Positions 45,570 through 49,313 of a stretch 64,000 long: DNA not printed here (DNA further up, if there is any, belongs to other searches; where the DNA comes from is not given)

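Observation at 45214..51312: Complete porin-cytochrome extracellular-electron-transfer operon (barrel, nonaheme, 1147-aa surface cytochrome, monoheme c)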

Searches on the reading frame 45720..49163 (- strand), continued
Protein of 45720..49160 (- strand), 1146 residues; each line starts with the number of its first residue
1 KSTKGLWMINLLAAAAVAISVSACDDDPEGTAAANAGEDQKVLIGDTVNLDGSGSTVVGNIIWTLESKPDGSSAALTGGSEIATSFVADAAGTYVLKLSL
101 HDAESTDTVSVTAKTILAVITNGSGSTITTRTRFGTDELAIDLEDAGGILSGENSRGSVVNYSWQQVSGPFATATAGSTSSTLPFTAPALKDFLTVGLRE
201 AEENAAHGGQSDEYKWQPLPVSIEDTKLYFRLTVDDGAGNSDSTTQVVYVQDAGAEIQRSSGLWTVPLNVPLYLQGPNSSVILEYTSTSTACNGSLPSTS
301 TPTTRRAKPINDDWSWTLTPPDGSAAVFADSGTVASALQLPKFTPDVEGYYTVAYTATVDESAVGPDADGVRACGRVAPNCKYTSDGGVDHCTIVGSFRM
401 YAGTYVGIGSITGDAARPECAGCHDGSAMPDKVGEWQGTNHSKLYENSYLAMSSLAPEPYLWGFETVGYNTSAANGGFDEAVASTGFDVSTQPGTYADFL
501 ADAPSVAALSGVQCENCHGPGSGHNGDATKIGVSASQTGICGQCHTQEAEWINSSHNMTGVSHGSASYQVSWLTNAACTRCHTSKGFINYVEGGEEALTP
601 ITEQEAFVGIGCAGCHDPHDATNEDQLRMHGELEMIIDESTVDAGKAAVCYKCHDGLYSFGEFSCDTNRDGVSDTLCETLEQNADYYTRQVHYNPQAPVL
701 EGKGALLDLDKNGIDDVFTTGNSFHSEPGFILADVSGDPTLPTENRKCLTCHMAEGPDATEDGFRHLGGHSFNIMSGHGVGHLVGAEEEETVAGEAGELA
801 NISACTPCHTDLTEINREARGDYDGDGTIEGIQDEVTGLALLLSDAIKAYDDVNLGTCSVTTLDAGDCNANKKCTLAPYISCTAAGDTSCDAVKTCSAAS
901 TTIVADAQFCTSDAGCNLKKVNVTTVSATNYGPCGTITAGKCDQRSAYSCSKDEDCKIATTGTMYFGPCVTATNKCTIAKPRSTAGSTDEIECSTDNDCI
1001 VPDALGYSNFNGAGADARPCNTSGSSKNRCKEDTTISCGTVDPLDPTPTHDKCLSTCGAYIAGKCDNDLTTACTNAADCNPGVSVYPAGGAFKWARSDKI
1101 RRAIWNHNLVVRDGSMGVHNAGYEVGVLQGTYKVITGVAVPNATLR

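Call 18: find_homologous_proteins(query=window:45720-49160:-)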
Query window:45720-49160:- (1146 aa): 96 proteins with E <= 0.001 among 8000 candidates.
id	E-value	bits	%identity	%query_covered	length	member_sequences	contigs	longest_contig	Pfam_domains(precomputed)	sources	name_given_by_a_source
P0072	0.0e+0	2637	100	100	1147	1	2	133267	PF09699.16,PF22352.3,PF13435.12,PF14522.12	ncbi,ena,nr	ncbi:MAG TPA: cytochrome c3 family protein [Bdellovibrionota bacterium]|nr:cytochrome c3 family prot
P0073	0.0e+0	1946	74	100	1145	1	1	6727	PF09699.16,PF22352.3,PF13435.12,PF14522.12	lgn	-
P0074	2.0e-260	885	51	73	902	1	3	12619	PF09699.16,PF14537.12,PF22352.3,PF14522.12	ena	-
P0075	3.5e-260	885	52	73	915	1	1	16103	PF09699.16,PF14537.12,PF22352.3,PF13435.12,PF14522.12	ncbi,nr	ncbi:MAG: hypothetical protein HYV03_08445 [Deltaproteobacteria bacterium]|nr:hypothetical protein [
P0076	2.3e-257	875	50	73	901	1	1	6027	PF09699.16,PF22352.3,PF14522.12,PF22113.2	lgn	-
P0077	2.8e-251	855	50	73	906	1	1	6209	PF09699.16,PF22352.3,PF14522.12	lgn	-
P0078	5.0e-248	844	48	74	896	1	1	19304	PF09699.16,PF14537.12,PF22352.3,PF14522.12,PF22113.2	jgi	jgi:hypothetical protein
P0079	5.6e-245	834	47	72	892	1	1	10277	PF09699.16,PF22352.3,PF14522.12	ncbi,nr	ncbi:MAG: hypothetical protein HY538_05715 [Deltaproteobacteria bacterium]|nr:hypothetical protein [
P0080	1.9e-243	829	49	73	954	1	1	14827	PF09699.16,PF14537.12,PF22352.3,PF14522.12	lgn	-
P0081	5.2e-231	788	46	72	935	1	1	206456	PF09699.16,PF14537.12,PF22352.3,PF14522.12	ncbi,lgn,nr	ncbi:MAG: hypothetical protein HY696_08245 [Deltaproteobacteria bacterium]|nr:hypothetical protein [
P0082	4.9e-217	742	47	71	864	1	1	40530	PF09699.16,PF22352.3,PF14522.12,PF22113.2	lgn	-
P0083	2.7e-216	739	45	75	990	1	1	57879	PF09699.16,PF22352.3,PF13435.12,PF14522.12,PF22113.2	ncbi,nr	ncbi:MAG TPA: cytochrome c3 family protein [bacterium]|nr:cytochrome c3 family protein [bacterium]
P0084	6.4e-211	721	45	72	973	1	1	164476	PF09699.16,PF22352.3,PF13435.12,PF14522.12,PF22113.2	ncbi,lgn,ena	-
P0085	8.2e-211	721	44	72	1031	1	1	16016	PF09699.16,PF14537.12,PF13435.12,PF14522.12,PF22113.2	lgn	-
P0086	3.2e-200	686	47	62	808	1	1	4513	PF09699.16,PF14537.12,PF22352.3,PF14522.12,PF22113.2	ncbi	ncbi:MAG: cytochrome c3 family protein, partial [Pseudomonadota bacterium]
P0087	2.4e-182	627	40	71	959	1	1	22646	PF09699.16,PF22352.3,PF13435.12,PF14522.12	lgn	-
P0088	2.1e-178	614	43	72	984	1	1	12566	PF09699.16,PF22352.3,PF14522.12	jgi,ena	-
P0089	6.4e-102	360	47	7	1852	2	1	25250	PF23860.2,PF00801.27,PF00415.25,PF13540.13,PF25384.2,PF02010.22,PF18911.7,PF25390.2,PF00630.26,PF21027.4,PF22352.3,PF17963.8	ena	-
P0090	1.2e-74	270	41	8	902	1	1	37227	PF21027.4,PF22352.3,PF17963.8,PF00386.28,PF02010.22,PF18911.7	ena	-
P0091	5.0e-71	258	28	30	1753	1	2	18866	PF21027.4,PF22352.3,PF00801.27,PF17963.8,PF02010.22,PF18911.7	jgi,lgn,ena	-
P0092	1.2e-66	244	45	7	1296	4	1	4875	PF21027.4,PF22352.3,PF00801.27,PF17963.8,PF00415.25,PF13540.13,PF02010.22,PF18911.7,PF25390.2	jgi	-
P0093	5.4e-66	242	41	8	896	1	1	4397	PF21027.4,PF22352.3,PF17963.8,PF17803.8,PF00386.28,PF07273.19,PF18911.7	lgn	-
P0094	2.3e-65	239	38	10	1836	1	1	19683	PF21027.4,PF22352.3,PF17963.8,PF17803.8,PF02010.22,PF18911.7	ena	-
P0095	1.8e-64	236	40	8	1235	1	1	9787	PF21027.4,PF13895.13,PF22352.3,PF00801.27,PF17963.8,PF19410.6,PF08308.18,PF17803.8,PF02010.22,PF18911.7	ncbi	ncbi:MAG: PKD domain-containing protein [Pseudomonadales bacterium]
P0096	6.5e-61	225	39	12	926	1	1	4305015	PF21027.4,PF22352.3,PF00801.27,PF17963.8,PF17803.8,PF02010.22,PF18911.7,PF15536.11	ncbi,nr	ncbi:hypothetical protein CEK62_09320 [Alcanivorax sp. N3-2A]|nr:hypothetical protein CEK62_09320 [A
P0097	4.8e-59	218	30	47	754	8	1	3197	PF14537.12,PF13435.12,PF14522.12,PF22113.2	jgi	jgi:hypothetical protein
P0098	1.4e-49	187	30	14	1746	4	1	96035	PF19190.7,PF21027.4,PF22352.3,PF00801.27,PF17963.8,PF22076.3,PF03160.21,PF13004.14,PF02010.22,PF22544.3,PF18911.7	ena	-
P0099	4.1e-47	179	35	14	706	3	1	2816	PF21027.4,PF22352.3,PF17963.8,PF18911.7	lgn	-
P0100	7.8e-47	178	29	32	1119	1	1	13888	PF21027.4,PF22352.3,PF00801.27,PF13754.13,PF17963.8,PF00932.26,PF02010.22,PF18911.7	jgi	jgi:hypothetical protein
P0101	2.8e-46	176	28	28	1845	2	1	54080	PF21027.4,PF13715.13,PF22352.3,PF00801.27,PF17963.8,PF08308.18,PF13620.13,PF02010.22,PF06739.18,PF18911.7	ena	-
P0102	1.6e-44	170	48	7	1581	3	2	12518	PF21027.4,PF22352.3,PF00801.27,PF17963.8,PF03160.21,PF02010.22,PF18911.7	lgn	-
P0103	1.1e-42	164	46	6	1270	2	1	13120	PF02412.24,PF21027.4,PF22352.3,PF00801.27,PF17963.8,PF17892.8,PF17803.8,PF02010.22,PF16184.12,PF18911.7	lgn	-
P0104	8.2e-36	142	33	13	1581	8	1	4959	PF22073.3,PF21027.4,PF22352.3,PF00801.27,PF15780.12,PF17963.8,PF03160.21,PF02010.22,PF22544.3,PF18911.7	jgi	jgi:hypothetical protein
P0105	1.0e-35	141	48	7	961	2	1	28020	PF21027.4,PF22352.3,PF00801.27,PF17963.8,PF02010.22,PF18911.7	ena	-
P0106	1.6e-35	141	48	7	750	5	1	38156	PF21027.4,PF22352.3,PF00801.27,PF17963.8,PF03160.21,PF17803.8,PF02010.22,PF18911.7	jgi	jgi:hypothetical protein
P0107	2.1e-34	137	32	15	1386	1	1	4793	PF21027.4,PF22352.3,PF00801.27,PF17963.8,PF17517.8,PF17803.8,PF18911.7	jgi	jgi:hypothetical protein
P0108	3.2e-34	136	34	12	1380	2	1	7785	PF07495.20,PF00801.27,PF17892.8,PF17803.8,PF02010.22,PF16407.12,PF18911.7,PF21027.4,PF22352.3,PF17963.8,PF19410.6,PF13927.13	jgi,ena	-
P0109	6.4e-34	135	34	14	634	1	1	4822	PF21027.4,PF22352.3,PF00801.27,PF17963.8,PF02010.22,PF16407.12,PF18911.7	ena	-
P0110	1.3e-32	131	40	8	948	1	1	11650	PF21027.4,PF22352.3,PF00801.27,PF17963.8,PF19410.6,PF07603.18,PF02010.22,PF18911.7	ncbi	-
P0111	1.7e-32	131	46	7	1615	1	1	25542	PF21027.4,PF22352.3,PF00801.27,PF17963.8,PF13205.13,PF02010.22,PF18911.7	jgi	jgi:hypothetical protein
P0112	2.8e-32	130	37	8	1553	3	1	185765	PF24329.2,PF21027.4,PF25020.2,PF22352.3,PF00801.27,PF17963.8,PF03793.25,PF13620.13,PF02010.22,PF18911.7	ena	-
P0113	7.5e-32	128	32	12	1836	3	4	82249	PF21027.4,PF22352.3,PF02010.22,PF18911.7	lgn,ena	-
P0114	2.5e-31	127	34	20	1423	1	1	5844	PF21027.4,PF13715.13,PF22352.3,PF00801.27,PF17963.8,PF13517.13,PF13620.13,PF05345.19,PF02010.22,PF18911.7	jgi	-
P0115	3.8e-31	126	33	15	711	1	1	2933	PF21027.4,PF22352.3,PF00801.27,PF17963.8,PF24908.1,PF02010.22,PF18911.7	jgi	jgi:hypothetical protein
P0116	1.9e-30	124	44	7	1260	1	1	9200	PF21027.4,PF22352.3,PF00801.27,PF02010.22,PF18911.7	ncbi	ncbi:MAG: PKD domain-containing protein, partial [Myxococcota bacterium]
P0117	2.7e-30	123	41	9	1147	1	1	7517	PF21027.4,PF22352.3,PF00801.27,PF17963.8,PF18911.7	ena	-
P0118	2.4e-29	120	37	10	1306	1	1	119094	PF21027.4,PF22352.3,PF00801.27,PF17963.8,PF02010.22,PF18911.7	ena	-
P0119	6.4e-29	119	47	7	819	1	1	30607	PF21027.4,PF22352.3,PF17963.8,PF18911.7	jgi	jgi:cytochrome c553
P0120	8.7e-29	118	42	6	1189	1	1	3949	PF07495.20,PF23623.2,PF00801.27,PF18981.7,PF07691.18,PF17803.8,PF02010.22,PF18911.7,PF00630.26,PF21027.4,PF22352.3,PF17963.8,PF19410.6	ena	-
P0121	5.2e-28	116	30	14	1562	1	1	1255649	PF21027.4,PF22352.3,PF00801.27,PF17963.8,PF02010.22,PF18911.7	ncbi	-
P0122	9.3e-28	115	42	9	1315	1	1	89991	PF21027.4,PF22352.3,PF17963.8,PF17803.8,PF02010.22,PF18911.7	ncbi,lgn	-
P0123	1.3e-27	114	42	7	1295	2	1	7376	PF21027.4,PF22352.3,PF00801.27,PF17963.8,PF08329.17,PF02010.22,PF18911.7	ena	-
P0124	1.0e-26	111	36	10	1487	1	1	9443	PF21027.4,PF22352.3,PF00801.27,PF17963.8,PF18911.7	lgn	-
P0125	3.2e-25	106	31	17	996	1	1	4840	PF07495.20,PF21027.4,PF22352.3,PF00801.27,PF17963.8,PF18957.7,PF00028.24,PF05345.19,PF02010.22,PF18911.7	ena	-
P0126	3.3e-25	106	48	6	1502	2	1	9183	PF21027.4,PF22352.3,PF00801.27,PF18911.7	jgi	jgi:hypothetical protein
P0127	6.6e-24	102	29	16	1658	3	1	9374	PF21027.4,PF22352.3,PF00801.27,PF17963.8,PF17517.8,PF01833.31,PF02369.23,PF18911.7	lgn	-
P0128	7.0e-22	95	43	8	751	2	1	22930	PF21027.4,PF22352.3,PF00801.27,PF17963.8,PF02010.22,PF18911.7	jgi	-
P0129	4.0e-21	93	31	10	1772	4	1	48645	PF22073.3,PF21027.4,PF21653.4,PF22352.3,PF04151.22,PF15780.12,PF07610.18,PF02806.25,PF12371.15,PF22544.3,PF18911.7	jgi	jgi:hypothetical protein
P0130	5.0e-20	89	45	7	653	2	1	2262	PF21027.4,PF22352.3,PF00801.27,PF02010.22,PF18911.7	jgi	jgi:hypothetical protein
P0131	1.8e-19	87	37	9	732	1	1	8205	PF21027.4,PF22352.3,PF00801.27,PF02010.22,PF18911.7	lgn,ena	-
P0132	2.2e-19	87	32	12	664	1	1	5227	PF21027.4,PF22352.3,PF00801.27,PF17963.8,PF13385.14,PF18911.7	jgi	jgi:hypothetical protein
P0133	3.7e-19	86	40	8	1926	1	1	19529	PF21027.4,PF22352.3,PF17963.8,PF02369.23,PF18911.7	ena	-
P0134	8.7e-19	85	38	9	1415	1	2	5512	PF22060.3,PF07495.20,PF02585.23,PF00801.27,PF07691.18,PF24135.2,PF18911.7,PF00754.32,PF21027.4,PF22352.3,PF17963.8,PF19410.6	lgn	-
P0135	3.5e-18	83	27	43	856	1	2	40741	PF22352.3,PF13620.13,PF14522.12,PF22113.2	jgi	jgi:hypothetical protein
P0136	4.1e-18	83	33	7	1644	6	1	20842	PF22352.3,PF00801.27,PF18981.7,PF18911.7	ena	-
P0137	1.7e-17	81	49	6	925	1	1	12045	PF21027.4,PF22352.3,PF00801.27,PF17963.8,PF02010.22,PF18911.7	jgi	jgi:hypothetical protein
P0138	3.5e-17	80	32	14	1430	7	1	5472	PF22060.3,PF07495.20,PF00754.32,PF02585.23,PF22352.3,PF00801.27,PF07691.18,PF19410.6,PF24135.2,PF18911.7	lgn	-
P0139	3.1e-16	77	34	12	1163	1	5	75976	PF21027.4,PF22352.3,PF00801.27,PF17963.8,PF07691.18,PF02010.22,PF07676.19,PF18911.7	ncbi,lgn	-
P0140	2.6e-15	74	31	14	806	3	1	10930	PF21027.4,PF22352.3,PF00801.27,PF02010.22,PF18911.7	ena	-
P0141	6.7e-15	72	45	7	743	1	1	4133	PF21027.4,PF22352.3,PF13540.13,PF02010.22,PF06739.18,PF18911.7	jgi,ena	-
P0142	1.2e-14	72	34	19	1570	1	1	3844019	PF21027.4,PF22352.3,PF07610.18,PF02010.22,PF19078.7,PF18911.7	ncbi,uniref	ncbi:choice-of-anchor D domain-containing protein [Nitratireductor sp. GISD-1A_MAKvit]|uniref:PKD do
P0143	2.1e-14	71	36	13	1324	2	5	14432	PF21027.4,PF22352.3,PF03640.21,PF00801.27,PF17963.8,PF07603.18,PF09136.17,PF18911.7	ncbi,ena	-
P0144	2.4e-14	70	32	15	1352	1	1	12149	PF21027.4,PF13895.13,PF22352.3,PF00801.27,PF17963.8,PF02010.22,PF00082.28,PF18911.7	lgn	-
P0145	2.7e-14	70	31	15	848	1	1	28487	PF21027.4,PF22352.3,PF00801.27,PF17963.8,PF02010.22,PF06739.18,PF18911.7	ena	-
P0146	1.3e-13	68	39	8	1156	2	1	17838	PF01839.30,PF07495.20,PF21027.4,PF22352.3,PF00801.27,PF16743.11,PF13517.13,PF02010.22,PF18911.7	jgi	-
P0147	1.4e-13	68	38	7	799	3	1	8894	PF21027.4,PF22352.3,PF00801.27,PF17963.8,PF02010.22,PF18911.7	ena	-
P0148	7.7e-13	65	40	7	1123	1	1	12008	PF21027.4,PF22352.3,PF00801.27,PF04151.22,PF17963.8,PF06739.18,PF18911.7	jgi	jgi:PKD domain/Beta-propeller repeat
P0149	1.2e-12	65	43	7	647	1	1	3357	PF22352.3,PF00801.27,PF18911.7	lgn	-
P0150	8.6e-12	62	49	6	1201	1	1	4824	PF07679.23,PF22352.3,PF00801.27,PF13927.13,PF18911.7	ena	-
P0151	3.8e-11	60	42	6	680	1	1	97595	PF21027.4,PF22352.3,PF00801.27,PF17963.8,PF06283.18,PF18911.7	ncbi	ncbi:MAG: PKD domain-containing protein [Burkholderiales bacterium]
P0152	1.1e-10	58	30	14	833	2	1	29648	PF21027.4,PF22352.3,PF00801.27,PF17963.8,PF02010.22,PF18911.7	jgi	jgi:hypothetical protein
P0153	1.6e-10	58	45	7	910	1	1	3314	PF21027.4,PF22352.3,PF00801.27,PF02010.22,PF18911.7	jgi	jgi:hypothetical protein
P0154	8.4e-10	55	36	8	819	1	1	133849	PF21027.4,PF22352.3,PF00801.27,PF17963.8,PF02010.22,PF18911.7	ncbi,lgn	-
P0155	1.1e-9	55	28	16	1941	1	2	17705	PF21027.4,PF22352.3,PF00801.27,PF17963.8,PF23722.2,PF00082.28,PF18911.7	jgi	jgi:serine protease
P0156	1.2e-8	52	30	23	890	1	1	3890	PF21027.4,PF22352.3,PF18911.7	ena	-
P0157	7.8e-8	49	39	8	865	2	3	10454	PF13229.13,PF22352.3,PF17963.8,PF18911.7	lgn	-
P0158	2.3e-7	47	38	6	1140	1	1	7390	PF07495.20,PF22352.3,PF00801.27,PF13517.13,PF02010.22,PF18911.7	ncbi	-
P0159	6.6e-7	46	39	8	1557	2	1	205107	PF07495.20,PF24306.2,PF21027.4,PF15418.13,PF22352.3,PF00801.27,PF18981.7,PF17963.8,PF18962.8,PF18911.7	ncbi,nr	ncbi:Por secretion system C-terminal sorting domain-containing protein [Chitinophaga sp. CF118]|nr:P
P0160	1.4e-6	45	37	6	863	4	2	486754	PF21027.4,PF22352.3,PF00801.27,PF17963.8,PF02010.22,PF18911.7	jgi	jgi:hypothetical protein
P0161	2.5e-6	44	42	6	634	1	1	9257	PF21027.4,PF22352.3,PF18911.7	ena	-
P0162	2.6e-6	44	26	34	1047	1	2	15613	PF09699.16,PF13715.13,PF13620.13,PF14522.12,PF22113.2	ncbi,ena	-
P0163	2.6e-6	44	30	9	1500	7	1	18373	PF15418.13,PF22352.3,PF00801.27,PF18981.7,PF19077.7,PF18911.7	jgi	-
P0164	4.9e-5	40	44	7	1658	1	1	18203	PF21027.4,PF22352.3,PF17963.8,PF14240.12,PF17803.8,PF02010.22,PF00884.29,PF18911.7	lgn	-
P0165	6.1e-5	39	29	23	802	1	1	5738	PF13895.13,PF22352.3,PF17963.8,PF18911.7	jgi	jgi:hypothetical protein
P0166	1.2e-4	38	31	15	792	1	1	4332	PF21027.4,PF22352.3,PF00801.27,PF17963.8,PF05345.19,PF18911.7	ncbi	ncbi:MAG: PKD domain-containing protein, partial [Candidatus Latescibacterota bacterium]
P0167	3.1e-4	37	34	16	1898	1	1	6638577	PF07495.20,PF22352.3,PF00801.27,PF17963.8,PF17892.8,PF16586.12,PF17803.8,PF12904.14,PF19077.7,PF18911.7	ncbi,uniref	ncbi:tandem-95 repeat protein [Luteolibacter sp. Populi]|uniref:PKD domain-containing protein n=1 Ta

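Call 62: search_protein_families(library=pfam, alignment_id=A4, max_evalue=0.01)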
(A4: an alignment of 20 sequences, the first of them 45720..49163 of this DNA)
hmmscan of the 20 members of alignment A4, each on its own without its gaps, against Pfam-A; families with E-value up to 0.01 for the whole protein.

A. member 1, window:45720-49163:- (1147 aa): 4 families
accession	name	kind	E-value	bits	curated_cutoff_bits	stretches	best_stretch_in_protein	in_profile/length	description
PF09699.15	Paired_CXXCH_1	-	1.4e-11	44.3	20.6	2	612-656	8-37/41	Doubled CXXCH motif (Paired_CXXCH_1)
PF22352.2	K319L-like_PKD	-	6.4e-11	42.5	27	2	37-113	1-83/84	K319L-like, PKD domain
PF14522.11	Cytochrome_C7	-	1.3e-09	38.2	24.8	1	511-584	12-67/67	Cytochrome c7 and related cytochrome c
PF13435.11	Cytochrome_C554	-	2.7e-08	35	20.8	0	542-617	2-83/84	Cytochrome c554 and c-prime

B. families by the number of members that match (of 20 scanned): 13 families
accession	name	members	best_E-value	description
PF14522.11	Cytochrome_C7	20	5e-14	Cytochrome c7 and related cytochrome c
PF09699.15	Paired_CXXCH_1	20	1.4e-12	Doubled CXXCH motif (Paired_CXXCH_1)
PF22352.2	K319L-like_PKD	19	4.7e-17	K319L-like, PKD domain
PF14537.11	Cytochrom_c3_2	18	7.4e-10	Cytochrome c3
PF13435.11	Cytochrome_C554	16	2.7e-08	Cytochrome c554 and c-prime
PF22113.1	Mtrc-MtrF_II-IV_dom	12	1e-16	Outer membrane cytochrome MtrC/MtrF-like, domains II/IV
PF18911.6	PKD_4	4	0.0021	PKD domain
PF13620.12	CarboxypepD_reg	2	6.4e-12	Carboxypeptidase regulatory-like domain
PF13715.12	CarbopepD_reg_2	2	9.6e-09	CarboxypepD_reg-like domain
PF02085.21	Cytochrom_CIII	2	0.00094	Class III cytochrome C family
PF01839.29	FG-GAP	1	8.9e-05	FG-GAP repeat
PF02335.20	Cytochrom_C552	1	0.0025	Cytochrome c552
PF03264.19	Cytochrom_NNT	1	0.0087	NapC/NirT cytochrome c family, N-terminal region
